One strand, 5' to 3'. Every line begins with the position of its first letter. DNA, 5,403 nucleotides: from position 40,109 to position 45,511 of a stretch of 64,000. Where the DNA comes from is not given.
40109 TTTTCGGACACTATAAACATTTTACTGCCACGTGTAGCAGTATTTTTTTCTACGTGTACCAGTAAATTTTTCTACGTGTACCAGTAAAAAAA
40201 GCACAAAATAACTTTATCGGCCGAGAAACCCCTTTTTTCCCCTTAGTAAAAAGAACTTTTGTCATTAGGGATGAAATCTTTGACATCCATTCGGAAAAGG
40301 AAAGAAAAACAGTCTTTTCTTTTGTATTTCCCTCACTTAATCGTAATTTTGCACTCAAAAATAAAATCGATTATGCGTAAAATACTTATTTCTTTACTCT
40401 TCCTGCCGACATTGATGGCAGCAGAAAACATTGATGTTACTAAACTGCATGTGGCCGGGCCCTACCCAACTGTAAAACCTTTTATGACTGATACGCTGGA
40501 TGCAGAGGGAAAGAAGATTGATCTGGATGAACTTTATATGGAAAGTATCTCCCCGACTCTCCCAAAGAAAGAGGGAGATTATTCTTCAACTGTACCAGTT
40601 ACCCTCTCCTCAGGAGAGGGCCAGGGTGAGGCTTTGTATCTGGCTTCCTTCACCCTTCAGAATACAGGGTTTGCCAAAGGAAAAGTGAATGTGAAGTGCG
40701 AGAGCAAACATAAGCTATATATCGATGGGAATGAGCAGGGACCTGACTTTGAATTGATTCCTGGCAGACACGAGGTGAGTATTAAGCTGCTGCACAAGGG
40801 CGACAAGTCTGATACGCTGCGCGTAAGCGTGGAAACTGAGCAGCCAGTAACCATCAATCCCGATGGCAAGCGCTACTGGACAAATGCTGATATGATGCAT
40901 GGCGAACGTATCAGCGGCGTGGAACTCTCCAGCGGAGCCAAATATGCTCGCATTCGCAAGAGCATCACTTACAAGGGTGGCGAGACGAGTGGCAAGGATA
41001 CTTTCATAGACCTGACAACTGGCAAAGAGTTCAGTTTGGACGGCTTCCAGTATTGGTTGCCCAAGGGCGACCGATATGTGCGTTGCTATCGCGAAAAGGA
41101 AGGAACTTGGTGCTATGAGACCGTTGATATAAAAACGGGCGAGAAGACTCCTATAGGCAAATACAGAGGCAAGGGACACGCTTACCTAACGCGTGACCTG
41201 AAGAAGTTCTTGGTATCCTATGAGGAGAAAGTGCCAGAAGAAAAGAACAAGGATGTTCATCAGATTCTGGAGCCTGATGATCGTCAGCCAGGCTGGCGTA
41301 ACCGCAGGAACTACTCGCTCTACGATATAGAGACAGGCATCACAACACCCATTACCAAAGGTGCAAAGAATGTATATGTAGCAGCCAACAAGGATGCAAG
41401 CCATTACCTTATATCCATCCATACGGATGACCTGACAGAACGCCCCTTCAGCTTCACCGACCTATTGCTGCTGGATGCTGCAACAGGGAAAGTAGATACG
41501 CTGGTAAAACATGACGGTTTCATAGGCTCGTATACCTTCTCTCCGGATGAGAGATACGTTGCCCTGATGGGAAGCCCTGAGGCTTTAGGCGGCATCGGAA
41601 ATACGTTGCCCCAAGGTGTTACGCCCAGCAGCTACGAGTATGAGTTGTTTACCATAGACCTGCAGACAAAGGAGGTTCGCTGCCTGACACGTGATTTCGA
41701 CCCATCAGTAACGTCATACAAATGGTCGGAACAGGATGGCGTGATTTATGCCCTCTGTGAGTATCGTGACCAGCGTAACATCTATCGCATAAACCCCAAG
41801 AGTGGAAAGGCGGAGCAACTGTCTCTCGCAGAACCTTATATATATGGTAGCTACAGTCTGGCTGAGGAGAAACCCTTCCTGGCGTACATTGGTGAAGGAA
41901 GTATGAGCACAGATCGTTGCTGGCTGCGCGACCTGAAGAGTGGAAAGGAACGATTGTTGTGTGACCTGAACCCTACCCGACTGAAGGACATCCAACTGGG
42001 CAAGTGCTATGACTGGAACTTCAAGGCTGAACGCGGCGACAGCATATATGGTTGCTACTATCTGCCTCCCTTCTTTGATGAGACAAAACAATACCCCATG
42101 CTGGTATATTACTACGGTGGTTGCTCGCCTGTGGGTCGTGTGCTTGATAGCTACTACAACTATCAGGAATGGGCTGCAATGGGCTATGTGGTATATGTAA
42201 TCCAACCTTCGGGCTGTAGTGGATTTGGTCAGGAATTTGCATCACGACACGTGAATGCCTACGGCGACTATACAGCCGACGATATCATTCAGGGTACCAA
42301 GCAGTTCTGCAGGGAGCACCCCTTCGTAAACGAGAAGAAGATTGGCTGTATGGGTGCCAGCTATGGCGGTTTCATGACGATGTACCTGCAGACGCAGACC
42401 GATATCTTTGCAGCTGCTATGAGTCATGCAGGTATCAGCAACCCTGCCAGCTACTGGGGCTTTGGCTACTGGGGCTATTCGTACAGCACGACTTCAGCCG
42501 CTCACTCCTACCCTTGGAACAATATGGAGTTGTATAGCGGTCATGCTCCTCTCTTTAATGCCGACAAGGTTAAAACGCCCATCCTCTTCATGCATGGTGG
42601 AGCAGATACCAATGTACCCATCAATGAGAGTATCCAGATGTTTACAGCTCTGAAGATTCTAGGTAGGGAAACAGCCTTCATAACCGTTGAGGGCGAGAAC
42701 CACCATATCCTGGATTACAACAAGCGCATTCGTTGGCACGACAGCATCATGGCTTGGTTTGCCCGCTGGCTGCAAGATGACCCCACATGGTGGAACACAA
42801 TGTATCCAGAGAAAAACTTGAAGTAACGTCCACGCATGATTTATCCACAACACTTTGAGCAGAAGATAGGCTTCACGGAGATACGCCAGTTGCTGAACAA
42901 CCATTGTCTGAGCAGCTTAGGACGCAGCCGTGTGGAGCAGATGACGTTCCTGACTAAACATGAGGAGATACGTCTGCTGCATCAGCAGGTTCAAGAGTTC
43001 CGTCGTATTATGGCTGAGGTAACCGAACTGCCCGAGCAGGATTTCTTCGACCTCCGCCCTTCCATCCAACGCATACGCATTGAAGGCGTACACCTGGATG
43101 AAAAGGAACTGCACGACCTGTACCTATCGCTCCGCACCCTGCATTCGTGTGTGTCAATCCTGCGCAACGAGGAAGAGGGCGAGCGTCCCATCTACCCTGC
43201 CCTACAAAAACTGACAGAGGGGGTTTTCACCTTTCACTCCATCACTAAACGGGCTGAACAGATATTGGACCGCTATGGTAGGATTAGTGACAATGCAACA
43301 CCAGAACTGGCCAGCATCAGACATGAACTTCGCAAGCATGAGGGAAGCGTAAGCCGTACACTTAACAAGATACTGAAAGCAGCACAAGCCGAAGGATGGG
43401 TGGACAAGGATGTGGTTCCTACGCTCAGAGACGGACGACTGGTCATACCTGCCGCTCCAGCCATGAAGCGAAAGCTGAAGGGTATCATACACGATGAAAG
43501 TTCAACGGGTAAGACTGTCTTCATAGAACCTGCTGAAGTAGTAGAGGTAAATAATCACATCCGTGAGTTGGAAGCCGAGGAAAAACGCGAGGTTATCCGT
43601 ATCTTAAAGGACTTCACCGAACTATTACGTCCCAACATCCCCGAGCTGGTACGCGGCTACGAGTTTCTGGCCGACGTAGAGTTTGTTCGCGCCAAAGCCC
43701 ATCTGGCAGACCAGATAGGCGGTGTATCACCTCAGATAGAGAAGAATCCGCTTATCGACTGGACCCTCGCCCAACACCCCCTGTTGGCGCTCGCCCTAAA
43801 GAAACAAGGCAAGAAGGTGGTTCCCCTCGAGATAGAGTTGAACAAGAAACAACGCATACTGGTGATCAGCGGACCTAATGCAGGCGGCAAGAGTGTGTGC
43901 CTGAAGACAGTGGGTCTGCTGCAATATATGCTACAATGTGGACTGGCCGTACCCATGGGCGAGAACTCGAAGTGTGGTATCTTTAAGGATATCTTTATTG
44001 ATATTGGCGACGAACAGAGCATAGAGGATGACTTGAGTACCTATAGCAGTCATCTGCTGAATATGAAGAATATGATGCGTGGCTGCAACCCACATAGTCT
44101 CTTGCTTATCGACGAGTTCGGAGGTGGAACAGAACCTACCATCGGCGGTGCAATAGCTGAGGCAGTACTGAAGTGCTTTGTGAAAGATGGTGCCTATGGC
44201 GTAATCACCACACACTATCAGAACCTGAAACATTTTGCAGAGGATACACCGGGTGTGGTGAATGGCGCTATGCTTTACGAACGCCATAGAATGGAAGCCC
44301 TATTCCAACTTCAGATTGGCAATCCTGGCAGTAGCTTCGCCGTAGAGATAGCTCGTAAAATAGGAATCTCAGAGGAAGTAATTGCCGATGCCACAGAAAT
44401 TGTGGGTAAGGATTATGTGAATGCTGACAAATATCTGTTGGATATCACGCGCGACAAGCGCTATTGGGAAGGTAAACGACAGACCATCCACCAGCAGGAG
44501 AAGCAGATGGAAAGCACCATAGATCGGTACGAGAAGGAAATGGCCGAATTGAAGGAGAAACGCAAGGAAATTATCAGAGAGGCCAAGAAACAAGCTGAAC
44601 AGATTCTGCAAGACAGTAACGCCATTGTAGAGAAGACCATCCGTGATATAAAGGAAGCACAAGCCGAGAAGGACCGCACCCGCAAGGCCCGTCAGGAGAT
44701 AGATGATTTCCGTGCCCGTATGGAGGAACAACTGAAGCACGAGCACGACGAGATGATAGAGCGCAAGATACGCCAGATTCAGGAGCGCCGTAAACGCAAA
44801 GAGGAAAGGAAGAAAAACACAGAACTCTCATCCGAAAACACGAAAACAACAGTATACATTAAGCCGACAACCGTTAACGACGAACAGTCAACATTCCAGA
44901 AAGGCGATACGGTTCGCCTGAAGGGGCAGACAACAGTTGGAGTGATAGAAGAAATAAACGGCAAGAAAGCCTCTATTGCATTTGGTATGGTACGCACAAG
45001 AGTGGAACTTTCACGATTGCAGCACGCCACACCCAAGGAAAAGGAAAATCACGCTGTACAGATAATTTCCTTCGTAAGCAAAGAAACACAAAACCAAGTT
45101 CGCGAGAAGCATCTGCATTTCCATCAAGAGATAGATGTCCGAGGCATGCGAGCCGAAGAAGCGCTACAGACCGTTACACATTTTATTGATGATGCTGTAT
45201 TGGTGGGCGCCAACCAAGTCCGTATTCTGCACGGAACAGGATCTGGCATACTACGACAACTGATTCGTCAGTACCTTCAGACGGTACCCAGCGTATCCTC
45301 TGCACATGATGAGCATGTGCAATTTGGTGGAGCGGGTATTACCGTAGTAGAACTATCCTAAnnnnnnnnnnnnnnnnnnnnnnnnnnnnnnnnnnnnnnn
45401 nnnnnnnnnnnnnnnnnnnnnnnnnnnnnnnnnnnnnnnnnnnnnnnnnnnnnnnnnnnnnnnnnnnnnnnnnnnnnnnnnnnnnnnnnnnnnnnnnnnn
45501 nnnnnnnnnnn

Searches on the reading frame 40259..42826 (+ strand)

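Call 11: search_protein_families(library=pfam, proteins=[window:40259-42826:+])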
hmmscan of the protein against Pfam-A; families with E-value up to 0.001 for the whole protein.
window:40259-42826:+ (855 aa): 8 families
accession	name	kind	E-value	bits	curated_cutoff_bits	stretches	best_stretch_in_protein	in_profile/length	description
PF00326.27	Peptidase_S9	-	2.1e-44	152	22.6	1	634-840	6-212/213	Prolyl oligopeptidase family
PF02129.25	Peptidase_S15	-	2.6e-07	31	23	0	610-733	17-137/262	X-Pro dipeptidyl-peptidase (S15 family)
PF01738.24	DLH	-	4.8e-07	30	21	1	674-812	78-183/217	Dienelactone hydrolase family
PF05448.18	AXE1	-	4.5e-06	26.1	21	1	577-680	50-148/321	Acetyl xylan esterase (AXE1)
PF12146.15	Hydrolase_4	-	7.7e-06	25.8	27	0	767-817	186-234/239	Serine aminopeptidase, S33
PF08840.17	BAAT_C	-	4.6e-05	24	20.9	0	682-725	11-54/210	BAAT / Acyl-CoA thioester hydrolase C terminal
PF00450.28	Peptidase_S10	-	0.0003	20.7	21.9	1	631-707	75-150/420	Serine carboxypeptidase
PF20434.5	BD-FAE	-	0.00083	19.4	26.8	0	753-798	170-215/215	BD-FAE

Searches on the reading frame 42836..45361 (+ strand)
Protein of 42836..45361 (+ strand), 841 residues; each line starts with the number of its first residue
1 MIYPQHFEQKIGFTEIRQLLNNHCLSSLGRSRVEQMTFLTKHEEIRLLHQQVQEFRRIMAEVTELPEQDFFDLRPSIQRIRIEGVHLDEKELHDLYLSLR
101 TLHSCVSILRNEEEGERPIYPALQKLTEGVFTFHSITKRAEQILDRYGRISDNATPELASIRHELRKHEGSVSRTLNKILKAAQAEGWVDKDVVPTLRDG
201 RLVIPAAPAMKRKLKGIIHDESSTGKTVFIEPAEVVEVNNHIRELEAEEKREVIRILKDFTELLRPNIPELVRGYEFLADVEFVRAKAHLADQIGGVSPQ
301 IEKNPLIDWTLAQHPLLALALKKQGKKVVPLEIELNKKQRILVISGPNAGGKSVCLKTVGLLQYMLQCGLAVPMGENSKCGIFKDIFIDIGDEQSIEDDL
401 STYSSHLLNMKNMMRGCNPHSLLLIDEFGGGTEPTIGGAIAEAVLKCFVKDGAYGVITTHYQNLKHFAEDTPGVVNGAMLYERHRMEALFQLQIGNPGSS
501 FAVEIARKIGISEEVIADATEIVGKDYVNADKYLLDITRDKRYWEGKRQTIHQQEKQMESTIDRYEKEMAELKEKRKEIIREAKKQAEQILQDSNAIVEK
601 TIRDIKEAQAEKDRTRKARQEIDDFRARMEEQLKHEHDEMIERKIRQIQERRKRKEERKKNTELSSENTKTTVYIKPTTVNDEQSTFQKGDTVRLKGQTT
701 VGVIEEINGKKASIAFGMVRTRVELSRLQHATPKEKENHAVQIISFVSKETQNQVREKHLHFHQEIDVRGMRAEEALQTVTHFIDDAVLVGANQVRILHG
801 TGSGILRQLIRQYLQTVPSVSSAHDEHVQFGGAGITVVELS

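Call 4: search_protein_families(library=pfam, proteins=[window:42836-45361:+])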
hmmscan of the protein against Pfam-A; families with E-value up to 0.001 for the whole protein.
window:42836-45361:+ (841 aa): 3 families
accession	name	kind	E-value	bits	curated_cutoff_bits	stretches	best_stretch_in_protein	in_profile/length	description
PF00488.27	MutS_V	-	1.3e-30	107.2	30.2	1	343-523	2-184/188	MutS domain V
PF01713.27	Smr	-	7.2e-24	84.2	25.7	1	766-840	1-76/77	Smr domain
PF20297.4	MSSS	-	3.9e-09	36.5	26.8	1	690-728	2-42/42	MutS2 and Smr-associated SH3 domain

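Call 5: search_protein_families(library=ncbifam, proteins=[window:42836-45361:+])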
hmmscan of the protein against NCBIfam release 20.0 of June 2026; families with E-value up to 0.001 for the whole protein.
window:42836-45361:+ (841 aa): 6 families
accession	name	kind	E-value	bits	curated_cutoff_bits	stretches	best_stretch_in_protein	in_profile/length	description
TIGR01069.2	mutS2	equivalog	1.6e-243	810.6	400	1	5-840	2-790/790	endonuclease MutS2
NF052383.1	ATPase_KamC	equivalog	2.7e-60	204.6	300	1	23-466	11-433/508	lysine 5,6-aminomutase reactivase ATPase KamC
NF003810.1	PRK05399.1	equivalog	2e-41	142.6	480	1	38-523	304-789/793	DNA mismatch repair protein MutS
TIGR01070.1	mutS1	equivalog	8.7e-33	113.7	641.7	1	234-528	490-783/840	DNA mismatch repair protein MutS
NF003432.0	PRK04946.1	equivalog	7.7e-06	25.9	128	1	763-836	95-168/181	endonuclease SmrB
NF033154.1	endonuc_SmrA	equivalog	4.4e-05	23.3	180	1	754-840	80-172/189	DNA endonuclease SmrA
